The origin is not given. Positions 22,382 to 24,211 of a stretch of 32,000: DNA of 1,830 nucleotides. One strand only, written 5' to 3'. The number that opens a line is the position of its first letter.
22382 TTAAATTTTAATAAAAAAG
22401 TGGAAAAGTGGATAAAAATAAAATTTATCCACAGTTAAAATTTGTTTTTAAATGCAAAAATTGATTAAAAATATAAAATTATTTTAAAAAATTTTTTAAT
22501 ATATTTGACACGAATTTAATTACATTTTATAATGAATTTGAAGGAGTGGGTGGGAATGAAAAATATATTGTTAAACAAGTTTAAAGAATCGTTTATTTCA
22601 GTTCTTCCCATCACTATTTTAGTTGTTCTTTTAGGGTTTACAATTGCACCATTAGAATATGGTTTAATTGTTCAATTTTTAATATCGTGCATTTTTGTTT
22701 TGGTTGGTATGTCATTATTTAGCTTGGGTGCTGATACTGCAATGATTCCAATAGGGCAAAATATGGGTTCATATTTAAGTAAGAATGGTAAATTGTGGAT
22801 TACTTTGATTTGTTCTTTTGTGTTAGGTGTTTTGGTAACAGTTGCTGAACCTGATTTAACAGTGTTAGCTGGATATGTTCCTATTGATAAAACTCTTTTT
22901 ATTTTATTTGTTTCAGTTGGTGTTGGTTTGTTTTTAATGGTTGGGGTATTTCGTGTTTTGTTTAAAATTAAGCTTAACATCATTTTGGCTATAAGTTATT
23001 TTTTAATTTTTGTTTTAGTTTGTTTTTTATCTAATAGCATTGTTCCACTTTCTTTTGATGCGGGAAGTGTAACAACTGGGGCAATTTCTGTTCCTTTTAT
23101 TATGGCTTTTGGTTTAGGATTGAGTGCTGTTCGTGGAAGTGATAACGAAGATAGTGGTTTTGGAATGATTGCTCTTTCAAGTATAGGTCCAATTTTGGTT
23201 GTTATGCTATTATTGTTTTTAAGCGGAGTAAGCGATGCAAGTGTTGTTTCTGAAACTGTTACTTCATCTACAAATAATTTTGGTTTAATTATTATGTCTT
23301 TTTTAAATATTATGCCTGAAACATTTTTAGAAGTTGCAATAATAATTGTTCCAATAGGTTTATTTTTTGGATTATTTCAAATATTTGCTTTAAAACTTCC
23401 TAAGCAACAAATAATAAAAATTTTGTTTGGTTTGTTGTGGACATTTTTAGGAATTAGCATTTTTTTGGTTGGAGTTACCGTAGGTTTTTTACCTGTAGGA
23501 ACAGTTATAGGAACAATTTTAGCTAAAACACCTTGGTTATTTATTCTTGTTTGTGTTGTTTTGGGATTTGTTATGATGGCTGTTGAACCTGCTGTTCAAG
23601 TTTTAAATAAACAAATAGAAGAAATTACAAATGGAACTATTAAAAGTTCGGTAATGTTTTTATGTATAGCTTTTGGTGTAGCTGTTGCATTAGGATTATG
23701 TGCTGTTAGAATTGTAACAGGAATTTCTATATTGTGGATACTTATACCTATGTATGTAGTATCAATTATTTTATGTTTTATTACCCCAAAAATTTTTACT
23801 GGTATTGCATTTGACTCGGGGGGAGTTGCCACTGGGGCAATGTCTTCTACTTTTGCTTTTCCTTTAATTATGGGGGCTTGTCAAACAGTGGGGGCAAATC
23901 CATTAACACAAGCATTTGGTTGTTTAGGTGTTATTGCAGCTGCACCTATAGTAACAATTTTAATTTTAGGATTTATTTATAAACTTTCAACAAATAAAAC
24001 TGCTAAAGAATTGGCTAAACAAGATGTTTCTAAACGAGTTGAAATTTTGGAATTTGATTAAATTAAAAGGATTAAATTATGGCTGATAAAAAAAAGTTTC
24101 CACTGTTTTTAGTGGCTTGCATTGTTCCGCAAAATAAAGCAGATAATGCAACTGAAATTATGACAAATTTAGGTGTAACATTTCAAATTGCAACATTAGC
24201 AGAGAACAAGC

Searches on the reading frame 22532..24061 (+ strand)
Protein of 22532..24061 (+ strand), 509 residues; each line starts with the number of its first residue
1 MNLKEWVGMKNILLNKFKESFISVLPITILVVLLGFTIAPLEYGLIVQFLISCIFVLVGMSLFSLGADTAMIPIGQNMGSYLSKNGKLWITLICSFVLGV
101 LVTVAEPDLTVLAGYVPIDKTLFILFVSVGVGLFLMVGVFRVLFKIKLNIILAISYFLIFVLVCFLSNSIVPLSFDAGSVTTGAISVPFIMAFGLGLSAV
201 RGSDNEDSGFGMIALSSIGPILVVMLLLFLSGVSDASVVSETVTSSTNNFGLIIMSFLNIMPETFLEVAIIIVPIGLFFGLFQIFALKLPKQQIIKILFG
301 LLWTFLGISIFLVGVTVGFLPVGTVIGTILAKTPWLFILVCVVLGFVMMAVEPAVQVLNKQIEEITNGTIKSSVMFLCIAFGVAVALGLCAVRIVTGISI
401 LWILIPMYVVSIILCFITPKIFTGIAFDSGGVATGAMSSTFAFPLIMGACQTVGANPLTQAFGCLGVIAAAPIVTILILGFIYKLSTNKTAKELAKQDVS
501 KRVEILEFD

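Call 82: search_protein_families(library=pfam, proteins=[window:22532-24061:+], max_evalue=0.01)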
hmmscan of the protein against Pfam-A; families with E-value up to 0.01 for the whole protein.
window:22532-24061:+ (509 aa): 1 family
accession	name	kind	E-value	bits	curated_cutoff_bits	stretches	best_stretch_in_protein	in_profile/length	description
PF07556.16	DUF1538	-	8.6e-115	381.8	22.6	2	277-482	3-211/211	Protein of unknown function (DUF1538)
